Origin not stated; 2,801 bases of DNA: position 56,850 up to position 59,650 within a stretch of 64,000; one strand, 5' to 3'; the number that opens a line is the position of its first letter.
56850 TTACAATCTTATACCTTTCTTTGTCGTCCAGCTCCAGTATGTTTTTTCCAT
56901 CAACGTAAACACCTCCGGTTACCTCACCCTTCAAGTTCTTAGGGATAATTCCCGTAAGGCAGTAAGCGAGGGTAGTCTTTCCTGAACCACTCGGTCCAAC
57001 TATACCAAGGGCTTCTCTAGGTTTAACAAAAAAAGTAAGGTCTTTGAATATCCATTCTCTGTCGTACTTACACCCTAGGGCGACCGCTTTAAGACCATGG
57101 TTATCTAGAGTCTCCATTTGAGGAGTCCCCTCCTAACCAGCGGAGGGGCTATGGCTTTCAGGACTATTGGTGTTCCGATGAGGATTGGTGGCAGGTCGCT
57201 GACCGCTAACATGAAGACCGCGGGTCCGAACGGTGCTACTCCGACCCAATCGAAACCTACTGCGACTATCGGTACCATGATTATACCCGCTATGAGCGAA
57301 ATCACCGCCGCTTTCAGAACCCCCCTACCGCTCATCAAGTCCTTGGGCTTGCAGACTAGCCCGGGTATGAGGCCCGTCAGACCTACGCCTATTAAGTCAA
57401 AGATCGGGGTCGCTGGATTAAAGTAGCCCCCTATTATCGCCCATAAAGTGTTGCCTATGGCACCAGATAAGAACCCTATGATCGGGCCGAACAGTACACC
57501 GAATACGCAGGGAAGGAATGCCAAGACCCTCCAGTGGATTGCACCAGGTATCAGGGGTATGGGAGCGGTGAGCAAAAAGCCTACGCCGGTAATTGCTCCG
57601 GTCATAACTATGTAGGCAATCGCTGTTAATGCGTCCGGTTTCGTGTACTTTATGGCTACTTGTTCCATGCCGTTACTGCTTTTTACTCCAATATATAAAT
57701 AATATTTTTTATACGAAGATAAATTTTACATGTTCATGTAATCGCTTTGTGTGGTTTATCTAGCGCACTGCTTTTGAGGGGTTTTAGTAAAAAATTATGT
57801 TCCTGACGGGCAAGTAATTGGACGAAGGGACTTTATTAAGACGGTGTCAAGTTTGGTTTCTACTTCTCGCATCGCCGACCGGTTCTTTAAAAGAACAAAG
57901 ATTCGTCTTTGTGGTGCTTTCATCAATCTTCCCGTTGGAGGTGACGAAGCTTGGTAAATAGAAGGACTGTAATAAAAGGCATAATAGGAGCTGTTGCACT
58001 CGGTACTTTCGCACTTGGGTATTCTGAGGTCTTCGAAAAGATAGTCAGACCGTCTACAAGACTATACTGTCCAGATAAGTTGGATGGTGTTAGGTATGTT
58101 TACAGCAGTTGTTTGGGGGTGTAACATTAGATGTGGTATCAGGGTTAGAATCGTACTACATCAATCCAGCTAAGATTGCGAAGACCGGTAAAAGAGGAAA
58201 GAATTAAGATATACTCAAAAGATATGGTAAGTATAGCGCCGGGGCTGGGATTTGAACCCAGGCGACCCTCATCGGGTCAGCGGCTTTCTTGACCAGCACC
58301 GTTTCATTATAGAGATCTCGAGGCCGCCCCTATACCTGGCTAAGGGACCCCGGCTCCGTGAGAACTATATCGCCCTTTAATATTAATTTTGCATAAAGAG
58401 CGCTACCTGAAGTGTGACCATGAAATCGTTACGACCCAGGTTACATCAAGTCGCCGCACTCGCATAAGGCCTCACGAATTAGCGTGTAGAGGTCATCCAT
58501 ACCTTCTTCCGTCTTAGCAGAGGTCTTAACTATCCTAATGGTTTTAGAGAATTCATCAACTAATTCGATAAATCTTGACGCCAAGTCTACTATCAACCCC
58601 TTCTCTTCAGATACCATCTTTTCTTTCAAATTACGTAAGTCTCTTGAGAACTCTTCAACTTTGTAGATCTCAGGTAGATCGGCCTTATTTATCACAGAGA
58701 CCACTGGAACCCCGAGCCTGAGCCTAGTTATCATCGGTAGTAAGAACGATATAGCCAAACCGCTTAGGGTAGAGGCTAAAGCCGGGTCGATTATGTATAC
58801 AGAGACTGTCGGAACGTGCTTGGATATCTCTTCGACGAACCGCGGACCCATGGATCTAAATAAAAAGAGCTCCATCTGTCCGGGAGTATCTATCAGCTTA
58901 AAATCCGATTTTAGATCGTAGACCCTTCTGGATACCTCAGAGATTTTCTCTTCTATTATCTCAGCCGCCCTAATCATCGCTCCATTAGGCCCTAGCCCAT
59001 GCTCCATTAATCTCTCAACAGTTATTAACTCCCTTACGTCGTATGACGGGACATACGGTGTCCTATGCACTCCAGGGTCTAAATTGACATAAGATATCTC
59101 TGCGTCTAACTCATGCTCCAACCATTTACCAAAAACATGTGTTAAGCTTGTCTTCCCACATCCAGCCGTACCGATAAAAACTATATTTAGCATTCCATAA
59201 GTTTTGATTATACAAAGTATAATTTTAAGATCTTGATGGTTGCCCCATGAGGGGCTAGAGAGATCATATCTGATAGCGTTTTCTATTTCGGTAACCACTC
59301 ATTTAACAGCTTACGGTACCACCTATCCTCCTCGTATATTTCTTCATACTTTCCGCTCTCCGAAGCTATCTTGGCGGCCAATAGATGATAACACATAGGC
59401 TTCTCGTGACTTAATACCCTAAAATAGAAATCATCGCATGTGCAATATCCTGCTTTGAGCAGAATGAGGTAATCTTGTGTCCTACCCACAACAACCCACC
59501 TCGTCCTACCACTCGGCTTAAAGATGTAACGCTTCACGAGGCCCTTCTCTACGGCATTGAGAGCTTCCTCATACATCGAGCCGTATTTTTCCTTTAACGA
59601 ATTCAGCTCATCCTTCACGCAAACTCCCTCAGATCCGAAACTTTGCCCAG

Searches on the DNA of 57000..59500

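Call 59: search_rna_families(source=window, start=57000, end=59500, threshold=evalue, max_evalue=1)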
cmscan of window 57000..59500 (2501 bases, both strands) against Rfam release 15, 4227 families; matches with E-value up to 1: 2.
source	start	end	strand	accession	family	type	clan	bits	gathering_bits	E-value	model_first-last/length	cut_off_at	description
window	58237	58354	-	RF00005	tRNA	Gene; tRNA;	CL00001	38.7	29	5.1e-06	1-71/71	no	tRNA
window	58238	58284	-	RF01684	mascRNA-menRNA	Gene;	-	19.9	42.5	0.87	1-56/56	no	MALAT1-associated small cytoplasmic RNA/MEN beta RNA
